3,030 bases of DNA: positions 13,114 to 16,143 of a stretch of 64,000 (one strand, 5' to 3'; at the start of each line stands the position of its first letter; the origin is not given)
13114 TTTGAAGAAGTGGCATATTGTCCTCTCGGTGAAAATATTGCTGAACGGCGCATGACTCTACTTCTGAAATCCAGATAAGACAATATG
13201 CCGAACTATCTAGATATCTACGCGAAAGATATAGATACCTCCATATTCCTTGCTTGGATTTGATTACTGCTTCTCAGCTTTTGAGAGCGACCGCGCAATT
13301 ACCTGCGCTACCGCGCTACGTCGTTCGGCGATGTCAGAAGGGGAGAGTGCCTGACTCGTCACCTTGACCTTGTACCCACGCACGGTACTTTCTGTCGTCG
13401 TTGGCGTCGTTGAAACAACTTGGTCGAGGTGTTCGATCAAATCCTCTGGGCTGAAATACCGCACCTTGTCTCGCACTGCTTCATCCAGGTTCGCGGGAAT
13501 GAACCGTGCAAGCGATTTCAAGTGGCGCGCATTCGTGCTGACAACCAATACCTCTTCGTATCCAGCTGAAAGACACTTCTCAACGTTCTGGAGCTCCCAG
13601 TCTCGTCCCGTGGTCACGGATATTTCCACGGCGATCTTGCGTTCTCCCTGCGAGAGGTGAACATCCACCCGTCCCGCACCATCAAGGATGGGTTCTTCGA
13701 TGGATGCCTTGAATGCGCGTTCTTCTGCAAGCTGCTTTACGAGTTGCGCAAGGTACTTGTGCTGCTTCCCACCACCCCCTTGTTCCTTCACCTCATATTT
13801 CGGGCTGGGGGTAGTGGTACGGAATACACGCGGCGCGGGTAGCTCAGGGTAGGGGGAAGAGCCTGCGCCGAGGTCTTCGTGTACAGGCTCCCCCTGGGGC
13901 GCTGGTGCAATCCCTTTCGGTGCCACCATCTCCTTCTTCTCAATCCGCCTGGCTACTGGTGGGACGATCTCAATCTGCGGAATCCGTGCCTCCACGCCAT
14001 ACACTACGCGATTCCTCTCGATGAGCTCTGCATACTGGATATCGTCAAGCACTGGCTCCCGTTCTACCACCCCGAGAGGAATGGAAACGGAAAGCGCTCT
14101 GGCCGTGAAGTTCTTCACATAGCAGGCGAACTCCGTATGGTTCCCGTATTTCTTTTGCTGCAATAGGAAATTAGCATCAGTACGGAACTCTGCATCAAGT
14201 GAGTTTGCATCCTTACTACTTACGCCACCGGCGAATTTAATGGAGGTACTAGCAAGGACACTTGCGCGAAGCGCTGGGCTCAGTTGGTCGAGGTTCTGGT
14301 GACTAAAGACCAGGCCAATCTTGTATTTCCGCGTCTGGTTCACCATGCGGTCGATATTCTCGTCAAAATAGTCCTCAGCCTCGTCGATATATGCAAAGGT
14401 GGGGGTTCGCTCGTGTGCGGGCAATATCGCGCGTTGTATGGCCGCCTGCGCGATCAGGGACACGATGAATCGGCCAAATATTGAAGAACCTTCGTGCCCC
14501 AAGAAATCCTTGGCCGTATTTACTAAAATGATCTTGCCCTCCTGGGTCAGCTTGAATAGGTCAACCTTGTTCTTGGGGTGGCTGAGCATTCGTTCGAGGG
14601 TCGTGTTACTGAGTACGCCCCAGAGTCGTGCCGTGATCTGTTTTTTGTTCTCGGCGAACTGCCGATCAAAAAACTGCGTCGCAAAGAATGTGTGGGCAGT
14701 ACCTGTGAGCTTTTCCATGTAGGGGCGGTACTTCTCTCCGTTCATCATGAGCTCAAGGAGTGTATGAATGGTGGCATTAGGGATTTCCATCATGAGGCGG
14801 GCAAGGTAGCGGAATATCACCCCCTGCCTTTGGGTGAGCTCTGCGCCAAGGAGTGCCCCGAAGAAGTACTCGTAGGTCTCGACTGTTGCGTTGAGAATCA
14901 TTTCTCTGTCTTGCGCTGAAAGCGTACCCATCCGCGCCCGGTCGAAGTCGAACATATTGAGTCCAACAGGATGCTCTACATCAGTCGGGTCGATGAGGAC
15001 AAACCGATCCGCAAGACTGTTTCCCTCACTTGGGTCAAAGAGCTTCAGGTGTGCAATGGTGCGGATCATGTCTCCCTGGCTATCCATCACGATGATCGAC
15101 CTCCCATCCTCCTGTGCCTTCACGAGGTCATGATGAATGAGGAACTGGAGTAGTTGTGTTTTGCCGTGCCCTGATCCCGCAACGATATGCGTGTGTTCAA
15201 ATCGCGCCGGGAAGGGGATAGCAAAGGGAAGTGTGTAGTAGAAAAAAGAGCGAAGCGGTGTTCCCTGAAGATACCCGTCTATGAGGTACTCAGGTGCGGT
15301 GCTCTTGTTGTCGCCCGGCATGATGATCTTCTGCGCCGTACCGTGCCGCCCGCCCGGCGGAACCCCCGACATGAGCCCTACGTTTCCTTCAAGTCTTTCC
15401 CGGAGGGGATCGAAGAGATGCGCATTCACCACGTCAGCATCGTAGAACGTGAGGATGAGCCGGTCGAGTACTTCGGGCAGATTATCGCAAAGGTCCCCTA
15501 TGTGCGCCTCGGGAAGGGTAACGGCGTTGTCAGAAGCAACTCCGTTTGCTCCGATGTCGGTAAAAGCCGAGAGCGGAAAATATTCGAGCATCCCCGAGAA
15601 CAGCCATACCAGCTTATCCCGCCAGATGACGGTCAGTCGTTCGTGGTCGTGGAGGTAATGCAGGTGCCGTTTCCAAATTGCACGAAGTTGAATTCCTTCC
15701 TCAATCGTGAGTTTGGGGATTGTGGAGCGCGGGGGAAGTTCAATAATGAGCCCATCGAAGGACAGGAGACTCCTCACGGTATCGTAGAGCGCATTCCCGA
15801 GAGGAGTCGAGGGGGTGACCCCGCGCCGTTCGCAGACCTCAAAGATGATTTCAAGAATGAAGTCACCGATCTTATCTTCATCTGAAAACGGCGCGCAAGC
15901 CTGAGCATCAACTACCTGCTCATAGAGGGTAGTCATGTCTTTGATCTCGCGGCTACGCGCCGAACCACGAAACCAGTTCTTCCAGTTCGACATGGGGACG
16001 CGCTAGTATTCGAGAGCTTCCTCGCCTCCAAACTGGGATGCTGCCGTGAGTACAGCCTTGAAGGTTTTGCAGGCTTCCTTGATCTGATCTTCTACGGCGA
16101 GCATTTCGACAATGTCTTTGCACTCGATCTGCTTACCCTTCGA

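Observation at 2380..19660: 17-kb GC-rich integrative element packed with secreted effectors in an AT-rich small genome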

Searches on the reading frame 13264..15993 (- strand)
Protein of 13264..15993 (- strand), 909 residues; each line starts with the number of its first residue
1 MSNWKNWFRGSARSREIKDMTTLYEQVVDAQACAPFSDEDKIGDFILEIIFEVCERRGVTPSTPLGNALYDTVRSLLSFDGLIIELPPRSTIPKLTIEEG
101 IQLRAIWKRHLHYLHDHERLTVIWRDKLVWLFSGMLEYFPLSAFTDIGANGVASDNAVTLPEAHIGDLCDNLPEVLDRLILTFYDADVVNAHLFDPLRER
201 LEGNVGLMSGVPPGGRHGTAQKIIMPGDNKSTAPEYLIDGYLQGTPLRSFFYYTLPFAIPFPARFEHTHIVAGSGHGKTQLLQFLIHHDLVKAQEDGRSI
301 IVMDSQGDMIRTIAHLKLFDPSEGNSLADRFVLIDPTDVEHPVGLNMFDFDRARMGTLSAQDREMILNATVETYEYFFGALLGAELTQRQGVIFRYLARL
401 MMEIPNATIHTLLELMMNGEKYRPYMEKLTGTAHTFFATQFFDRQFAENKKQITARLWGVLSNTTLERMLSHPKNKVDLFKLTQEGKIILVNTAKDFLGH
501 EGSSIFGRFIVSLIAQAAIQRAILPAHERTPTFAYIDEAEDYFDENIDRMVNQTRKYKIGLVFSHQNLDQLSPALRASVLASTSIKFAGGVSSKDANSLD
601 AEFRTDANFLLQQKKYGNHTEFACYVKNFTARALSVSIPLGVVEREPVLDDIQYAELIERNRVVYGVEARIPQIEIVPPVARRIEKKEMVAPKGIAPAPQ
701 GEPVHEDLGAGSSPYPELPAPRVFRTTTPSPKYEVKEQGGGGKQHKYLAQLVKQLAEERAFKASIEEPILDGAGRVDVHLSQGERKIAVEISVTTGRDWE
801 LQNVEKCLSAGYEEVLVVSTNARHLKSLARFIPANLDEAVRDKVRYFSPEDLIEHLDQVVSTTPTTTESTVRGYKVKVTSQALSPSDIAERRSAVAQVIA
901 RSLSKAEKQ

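Call 6: search_protein_families(library=pfam, proteins=[window:13264-15993:-], max_evalue=0.01)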
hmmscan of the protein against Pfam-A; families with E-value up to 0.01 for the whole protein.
window:13264-15993:- (909 aa): 2 families
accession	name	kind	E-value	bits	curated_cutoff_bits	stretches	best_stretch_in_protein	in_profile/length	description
PF10412.15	TrwB_AAD_bind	-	0.001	18.5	20.5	1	259-315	7-61/387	Type IV secretion-system coupling protein DNA-binding domain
PF01935.23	DUF87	-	0.0039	17.8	23.2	0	266-418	24-142/220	Helicase HerA, central domain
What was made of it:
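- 13264..15993 (-): 909-aa ATPase. It has a conserved N-terminal domain, a TrwB/VirD4/HerA-type P-loop core and a conserved C-terminal module (D777, E790, K806) that looks like a PD-(D/E)xK nuclease fold. Pfam weak TrwB_AAD_bind/DUF87 (call 6).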

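Call 39: search_protein_families(library=ncbifam, proteins=[window:13264-15993:-], max_evalue=0.01)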
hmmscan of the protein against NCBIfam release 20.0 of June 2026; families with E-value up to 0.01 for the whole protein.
window:13264-15993:- (909 aa): 2 families
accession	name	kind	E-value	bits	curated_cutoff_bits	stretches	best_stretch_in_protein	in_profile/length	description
NF053655.1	CedD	equivalog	5.3e-05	22.1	600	1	526-588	415-476/527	DNA-translocating ATPase CedD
TIGR00929.1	VirB4_CagE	subfamily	0.0026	16.1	643.1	0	265-313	437-482/792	VirB4 family type IV secretion/conjugal transfer ATPase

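Call 40: search_protein_families(library=padloc, proteins=[window:13264-15993:-], max_evalue=0.01)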
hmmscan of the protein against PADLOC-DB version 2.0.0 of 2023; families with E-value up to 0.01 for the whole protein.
window:13264-15993:- (909 aa): 1 family
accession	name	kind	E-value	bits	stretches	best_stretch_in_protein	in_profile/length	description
PDLC04140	mad8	-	6.8e-15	53.4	1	266-596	28-258/314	mads_8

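Call 63: search_dna_similar(query=window:13264-15993:-, collection=plasmids, mode=protein, max_rows=12)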
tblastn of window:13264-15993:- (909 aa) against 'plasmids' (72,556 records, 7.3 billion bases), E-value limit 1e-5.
Records with a match: 22; places in all: 23; records where one place covers at least 80% of the query: 0.
Best place of each record, by identity: <60% 22.
By first word of the organism name: Embleya 2; Paenibacillus 2; Vibrio 2; Methylomagnum 1; Sulfitobacter 1; Sulfolobus 1; uncultured 1; Sporosarcina 1; Thermococcus 1; Herpetosiphon 1; and 9 more.
By predicted mobility (MOB-suite, as given by PLSDB): non-mobilizable 16; conjugative 5; mobilizable 1.
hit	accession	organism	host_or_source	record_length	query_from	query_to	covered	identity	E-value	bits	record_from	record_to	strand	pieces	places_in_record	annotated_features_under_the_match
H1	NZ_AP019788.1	Methylomagnum ishizawai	-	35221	169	663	54%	44.9%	8e-126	427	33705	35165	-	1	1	none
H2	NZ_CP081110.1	Sulfitobacter mediterraneus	-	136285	172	668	55%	40.7%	1e-103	362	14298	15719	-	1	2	type IV secretory system conjugative DNA transfer family protein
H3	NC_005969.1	Sulfolobus tengchongensis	acidic hot spring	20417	243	693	50%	22.5%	5e-8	65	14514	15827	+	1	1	DUF87 domain-containing protein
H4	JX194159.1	uncultured bacterium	-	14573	245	600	39%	25.5%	8e-23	113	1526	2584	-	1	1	virD4: putative VirD4 protein component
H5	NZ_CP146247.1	Sporosarcina psychrophila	cell culture,Middle part of the water ...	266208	256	590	37%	26.5%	2e-6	60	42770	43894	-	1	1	TraM recognition domain-containing protein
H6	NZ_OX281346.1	Thermococcus nautili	-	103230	267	644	42%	23.2%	1e-9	70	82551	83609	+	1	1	ATP-binding protein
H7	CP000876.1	Herpetosiphon aurantiacus DSM 785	-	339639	244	612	41%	23.6%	4e-10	72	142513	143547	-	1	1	hypothetical protein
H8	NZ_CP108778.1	Embleya sp. NBC_00896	-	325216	269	600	37%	26.0%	5e-14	85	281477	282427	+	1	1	type IV secretory system conjugative DNA transfer family protein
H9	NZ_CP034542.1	Brevibacillus marinus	sediment,marine sediment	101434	265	603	37%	24.9%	3e-11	76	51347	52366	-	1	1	TraM recognition domain-containing protein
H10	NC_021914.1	Saccharolobus solfataricus P2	geyser water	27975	265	620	39%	23.6%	5e-8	65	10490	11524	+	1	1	type IV secretion system DNA-binding domain-containing protein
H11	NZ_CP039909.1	Agrobacterium tumefaciens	-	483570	245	589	38%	23.6%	3e-12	79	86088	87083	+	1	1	DUF87 domain-containing protein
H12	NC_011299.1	Acidianus hospitalis W1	-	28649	265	620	39%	22.8%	7e-8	64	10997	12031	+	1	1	DUF87 domain-containing protein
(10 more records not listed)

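Call 66: get_annotated_region(hit=H1, flank=9000)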
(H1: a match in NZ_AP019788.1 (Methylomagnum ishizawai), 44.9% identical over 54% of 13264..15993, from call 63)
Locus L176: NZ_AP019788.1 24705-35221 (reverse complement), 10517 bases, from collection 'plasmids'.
description: Methylomagnum ishizawai strain RS11D-Pr plasmid pRS11DPr5, complete sequence
organism: Methylomagnum ishizawai (NCBI taxid 1760988)
taxonomy: Bacteria; Pseudomonadota; Gammaproteobacteria; Methylococcales; Methylococcaceae; Methylomagnum; Methylomagnum ishizawai
host: -; source: -; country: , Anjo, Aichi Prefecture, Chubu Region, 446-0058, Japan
typing (MOB-suite, as given by PLSDB): non-mobilizable
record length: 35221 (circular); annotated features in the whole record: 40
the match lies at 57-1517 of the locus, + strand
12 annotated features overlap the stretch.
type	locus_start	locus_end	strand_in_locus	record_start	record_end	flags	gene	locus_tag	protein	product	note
CDS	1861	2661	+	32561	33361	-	-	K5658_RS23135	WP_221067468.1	hypothetical protein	-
CDS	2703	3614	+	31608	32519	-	-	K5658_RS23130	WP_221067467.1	hypothetical protein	-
CDS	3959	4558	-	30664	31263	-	-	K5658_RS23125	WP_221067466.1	CHC2 zinc finger domain-containing protein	GO:0006260 - DNA replication [Evidence IEA]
CDS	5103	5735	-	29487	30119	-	-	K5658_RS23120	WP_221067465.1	SprT-like domain-containing protein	-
CDS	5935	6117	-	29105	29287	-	-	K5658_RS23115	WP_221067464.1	hypothetical protein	-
CDS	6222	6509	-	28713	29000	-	-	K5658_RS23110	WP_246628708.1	DUF6527 family protein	-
CDS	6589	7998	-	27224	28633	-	-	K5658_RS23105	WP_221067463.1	ThiF family adenylyltransferase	-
CDS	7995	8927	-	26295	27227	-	-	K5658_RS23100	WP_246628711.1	multiubiquitin domain-containing protein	-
CDS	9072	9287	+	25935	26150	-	-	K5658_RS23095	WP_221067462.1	ribbon-helix-helix protein, CopG family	GO:0006355 - regulation of DNA-templated transcription [Evidence IEA]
CDS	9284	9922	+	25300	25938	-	-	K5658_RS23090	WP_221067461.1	hypothetical protein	-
CDS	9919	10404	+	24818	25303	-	-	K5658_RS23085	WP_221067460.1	helix-turn-helix transcriptional regulator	-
CDS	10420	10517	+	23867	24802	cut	-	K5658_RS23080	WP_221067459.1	ImmA/IrrE family metallo-endopeptidase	-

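Call 67: get_annotated_region(hit=H2, flank=8000)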
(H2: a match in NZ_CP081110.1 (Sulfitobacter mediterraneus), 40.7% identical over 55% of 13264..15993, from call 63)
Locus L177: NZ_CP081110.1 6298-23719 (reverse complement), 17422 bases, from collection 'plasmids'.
description: Sulfitobacter mediterraneus strain M342 plasmid unnamed1, complete sequence
organism: Sulfitobacter mediterraneus (NCBI taxid 83219)
taxonomy: Bacteria; Pseudomonadota; Alphaproteobacteria; Rhodobacterales; Roseobacteraceae; Sulfitobacter; Sulfitobacter mediterraneus
host: -; source: -; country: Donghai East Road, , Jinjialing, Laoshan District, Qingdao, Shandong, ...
typing (MOB-suite, as given by PLSDB): non-mobilizable
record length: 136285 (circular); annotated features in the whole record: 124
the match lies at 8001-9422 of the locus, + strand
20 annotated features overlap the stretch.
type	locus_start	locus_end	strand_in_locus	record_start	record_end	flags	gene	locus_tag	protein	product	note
CDS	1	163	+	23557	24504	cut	-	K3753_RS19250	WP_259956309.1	ABC transporter permease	-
CDS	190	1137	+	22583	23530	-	-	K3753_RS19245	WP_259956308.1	substrate-binding domain-containing protein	-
CDS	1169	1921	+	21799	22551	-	-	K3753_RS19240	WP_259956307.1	ATP-binding cassette domain-containing protein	-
CDS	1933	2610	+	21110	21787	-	-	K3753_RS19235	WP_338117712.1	HAD family phosphatase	-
CDS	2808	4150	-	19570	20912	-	-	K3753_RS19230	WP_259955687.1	IS3 family transposase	-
CDS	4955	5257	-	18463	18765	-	-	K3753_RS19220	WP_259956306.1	type II toxin-antitoxin system RelE/ParE family toxin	GO:0030541 - plasmid partitioning [Evidence IEA]; GO:0051290 - protein heterotetramerization [Evidence IEA]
CDS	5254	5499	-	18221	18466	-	-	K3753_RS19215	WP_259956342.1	type II toxin-antitoxin system ParD family antitoxin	GO:0051983 - regulation of chromosome segregation [Evidence IEA]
CDS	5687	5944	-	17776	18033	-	-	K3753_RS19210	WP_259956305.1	WGR domain-containing protein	-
CDS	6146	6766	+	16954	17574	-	-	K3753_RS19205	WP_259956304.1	hypothetical protein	-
CDS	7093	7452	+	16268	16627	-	-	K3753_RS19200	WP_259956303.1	hypothetical protein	-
CDS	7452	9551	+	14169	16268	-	-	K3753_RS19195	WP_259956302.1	type IV secretory system conjugative DNA transfer family protein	-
CDS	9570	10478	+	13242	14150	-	-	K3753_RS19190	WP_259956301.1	replication-relaxation family protein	-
CDS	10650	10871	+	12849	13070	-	-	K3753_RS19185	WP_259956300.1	type II toxin-antitoxin system CcdA family antitoxin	-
CDS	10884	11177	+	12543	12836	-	-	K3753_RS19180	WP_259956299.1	CcdB family protein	GO:0006276 - plasmid maintenance [Evidence IEA]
CDS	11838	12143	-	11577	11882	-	-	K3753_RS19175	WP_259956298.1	hypothetical protein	-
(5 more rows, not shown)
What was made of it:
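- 13264..15993 (-): 41-45% identical to plasmid 'T4SS conjugative DNA transfer family' proteins (calls 63, 67).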

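Call 70: search_protein_families(library=pfam, proteins=[L177:9570-10478:+, L176:1861-2661:+, L176:2703-3614:+], max_evalue=1)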
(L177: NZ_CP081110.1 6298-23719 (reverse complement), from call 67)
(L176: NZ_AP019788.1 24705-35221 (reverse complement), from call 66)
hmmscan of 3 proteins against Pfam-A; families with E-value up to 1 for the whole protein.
L177:9570-10478:+ (302 aa): 2 families
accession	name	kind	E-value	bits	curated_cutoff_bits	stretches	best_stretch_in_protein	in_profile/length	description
PF13814.12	Replic_Relax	-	1.8e-16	61.2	25.3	1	37-229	1-187/191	Replication-relaxation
PF17797.7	RL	-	0.21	12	22.8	0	239-264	21-46/71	RL domain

L176:1861-2661:+ (266 aa): 1 family
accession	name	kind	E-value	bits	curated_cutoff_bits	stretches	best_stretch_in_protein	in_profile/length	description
PF25357.1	PH_S11IP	-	0.12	12.8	27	1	29-71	27-69/118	STK11-interacting protein PH domain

L176:2703-3614:+ (303 aa): 1 family
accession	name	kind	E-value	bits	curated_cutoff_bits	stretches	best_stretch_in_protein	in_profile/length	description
PF10769.14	DUF2594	-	0.15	12.5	24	1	174-197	25-48/74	Protein of unknown function (DUF2594)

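Call 78: predict_structure(protein=window:13264-15993:-)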
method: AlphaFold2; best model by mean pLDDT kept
length: 909 residues; sequences in the alignment: 1
mean_pLDDT: 35.0   pTM: 0.24
mean pLDDT of the five models: 35.0, 30.0, 28.9, 28.6, 27.4
residues with pLDDT >= 90: 0; 70-90: 0; 50-70: 50; < 50: 859
segments of 3 or more residues with pLDDT < 50: 1-798, 820-823, 855-882, 884-909
pLDDT, mean of each block of 10 residues (from residue 1): 39 44 43 35 42 43 43 37 31 35 37 35 38 38 32 29 31 36 35 39 33 28 27 29 31 29 29 35 36 33 32 27 29 24 25 30 34 33 33 39 39 37 35 31 32 31 32 32 34 35 34 37 32 37 41 39 41 43 33 34 33 33 30 25 25 25 23 26 28 29 30 31 27 29 35 31 30 32 34 47 56 52 51 56 57 47 40 32 47 43 33
secondary structure, 60 per line:
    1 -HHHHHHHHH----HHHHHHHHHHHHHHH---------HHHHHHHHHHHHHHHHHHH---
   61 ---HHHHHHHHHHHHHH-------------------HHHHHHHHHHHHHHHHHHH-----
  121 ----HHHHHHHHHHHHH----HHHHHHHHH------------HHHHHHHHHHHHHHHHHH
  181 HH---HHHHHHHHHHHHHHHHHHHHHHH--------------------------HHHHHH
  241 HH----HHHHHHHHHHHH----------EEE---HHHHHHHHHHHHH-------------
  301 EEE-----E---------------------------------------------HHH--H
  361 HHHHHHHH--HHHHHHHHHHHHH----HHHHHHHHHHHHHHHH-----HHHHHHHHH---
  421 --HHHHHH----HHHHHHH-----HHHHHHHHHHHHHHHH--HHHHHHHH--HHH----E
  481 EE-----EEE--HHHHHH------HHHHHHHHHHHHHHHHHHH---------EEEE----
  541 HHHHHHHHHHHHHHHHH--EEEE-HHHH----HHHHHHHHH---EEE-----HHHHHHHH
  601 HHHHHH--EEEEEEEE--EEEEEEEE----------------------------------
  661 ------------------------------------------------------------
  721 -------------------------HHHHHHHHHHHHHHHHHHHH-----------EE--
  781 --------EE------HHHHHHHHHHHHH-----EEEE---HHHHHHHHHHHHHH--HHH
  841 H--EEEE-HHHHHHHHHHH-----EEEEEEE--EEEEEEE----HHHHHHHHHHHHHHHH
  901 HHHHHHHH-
elements in order (helices of 4 or more, strands of 3 or more residues): H2-10 H15-29 H39-57 H64-77 H97-115 H125-137 H142-150 H163-182 H186-208 H235-242 H247-258 E269-271 H275-287 E301-303 H360-368 H371-383 H388-403 H409-417 H423-428 H433-439 H445-460 H463-470 E480-482 E488-490 H493-498 H505-523 E533-536 H541-557 E560-563 H565-568 H573-581 E585-587 H593-606 E609-616 E619-626 H746-765 H797-809 E815-818 H822-835 H838-841 E844-847 H849-859 E865-871 E874-880 H885-908
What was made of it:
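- Tried and rejected: The single-sequence AlphaFold model of the 909-aa ATPase was unusable (pLDDT 35, call 78).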

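Call 82: search_solved_structures(query=A1, max_evalue=1)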
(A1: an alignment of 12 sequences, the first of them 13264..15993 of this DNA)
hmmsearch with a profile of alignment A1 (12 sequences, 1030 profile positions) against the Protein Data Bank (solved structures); distinct sequences matched with E-value up to 1: 18.
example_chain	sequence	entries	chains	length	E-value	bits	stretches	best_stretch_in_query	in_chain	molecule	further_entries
1gl6_A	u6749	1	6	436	2e-06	29.4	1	400-449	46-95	ATPASE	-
1e9r_A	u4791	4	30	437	2e-06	29.3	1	400-449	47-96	CONJUGAL TRANSFER PROTEIN TRWB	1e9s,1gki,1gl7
6sz9_A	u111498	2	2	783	2.3e-05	25.9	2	597-714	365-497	IcmO (DotL)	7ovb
7es4_A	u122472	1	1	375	2.9e-05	25.5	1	653-703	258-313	DNA phosphorothioation-dependent restriction protein DptH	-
9x1l_A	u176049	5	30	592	0.0005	21.4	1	407-446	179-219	DNA helicase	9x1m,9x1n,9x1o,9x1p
4d2i_A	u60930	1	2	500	0.0015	19.9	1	393-446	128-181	HERA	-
8wiv_A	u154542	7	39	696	0.0029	18.9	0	640-714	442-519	Helicase HerA central domain-containing protein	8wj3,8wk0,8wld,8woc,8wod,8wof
2jvf_A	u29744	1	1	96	0.082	14.1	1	898-965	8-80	de novo protein M7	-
6ahx_A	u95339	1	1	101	0.24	12.5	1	856-903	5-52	Putative cytosolic protein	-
6oje_A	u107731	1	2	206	0.25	12.5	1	394-428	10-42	Leucine-rich repeat serine/threonine-protein kinase 2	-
3tk1_A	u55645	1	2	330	0.26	12.5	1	391-440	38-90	Membrane ATPase/protein kinase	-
6ojf_A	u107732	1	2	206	0.26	12.4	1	394-428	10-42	Leucine-rich repeat serine/threonine-protein kinase 2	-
6xaf_A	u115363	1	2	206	0.27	12.4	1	394-428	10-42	Leucine-rich repeat serine/threonine-protein kinase 2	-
8xau_A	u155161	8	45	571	0.27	12.4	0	405-432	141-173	ATP-binding protein | HerA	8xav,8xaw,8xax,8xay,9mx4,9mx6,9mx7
2kjq_A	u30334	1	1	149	0.32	12.2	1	402-442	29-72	DnaA-related protein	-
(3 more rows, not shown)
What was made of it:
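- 13264..15993 (-): The family profile's best PDB matches are TrwB 1e9r (2e-6), then DotL, DptH and HerA (call 82).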

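Call 84: find_related_loci(query=A1, collection=viral_contigs, flank=10000)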
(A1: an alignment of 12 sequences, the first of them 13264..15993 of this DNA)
Query A1 (909 aa) in viral_contigs; peptide patterns used: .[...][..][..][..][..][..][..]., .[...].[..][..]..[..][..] (x = any residue, [..] = any of these).
91 stretches matched a pattern; 14 encode a relative of the query (tblastn E <= 1e-3); 14 distinct loci.
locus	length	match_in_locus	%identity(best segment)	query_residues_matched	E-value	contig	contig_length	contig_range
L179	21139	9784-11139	44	172-647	5e-119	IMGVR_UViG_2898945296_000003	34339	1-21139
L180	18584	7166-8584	39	183-678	9e-106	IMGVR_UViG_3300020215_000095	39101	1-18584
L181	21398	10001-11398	41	168-662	7e-105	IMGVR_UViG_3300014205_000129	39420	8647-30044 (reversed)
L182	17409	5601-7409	33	55-666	3e-99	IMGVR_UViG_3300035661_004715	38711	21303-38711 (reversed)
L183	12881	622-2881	40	256-678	2e-84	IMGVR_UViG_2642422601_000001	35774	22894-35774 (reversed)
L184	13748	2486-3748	35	226-662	8e-72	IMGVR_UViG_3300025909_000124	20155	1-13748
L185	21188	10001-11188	37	257-673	7e-70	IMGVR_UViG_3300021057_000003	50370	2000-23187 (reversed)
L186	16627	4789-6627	27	264-908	6e-63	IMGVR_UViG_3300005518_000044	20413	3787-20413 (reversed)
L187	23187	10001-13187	32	230-670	2e-61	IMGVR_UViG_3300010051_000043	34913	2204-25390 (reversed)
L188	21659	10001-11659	27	264-857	3e-54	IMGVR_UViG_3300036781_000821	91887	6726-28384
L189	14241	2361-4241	28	264-907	7e-54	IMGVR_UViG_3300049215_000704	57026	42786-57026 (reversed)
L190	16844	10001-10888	24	267-596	3e-16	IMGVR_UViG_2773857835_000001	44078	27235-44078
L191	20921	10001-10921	23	266-583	3e-11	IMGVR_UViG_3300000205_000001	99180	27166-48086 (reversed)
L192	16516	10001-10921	23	266-583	3e-11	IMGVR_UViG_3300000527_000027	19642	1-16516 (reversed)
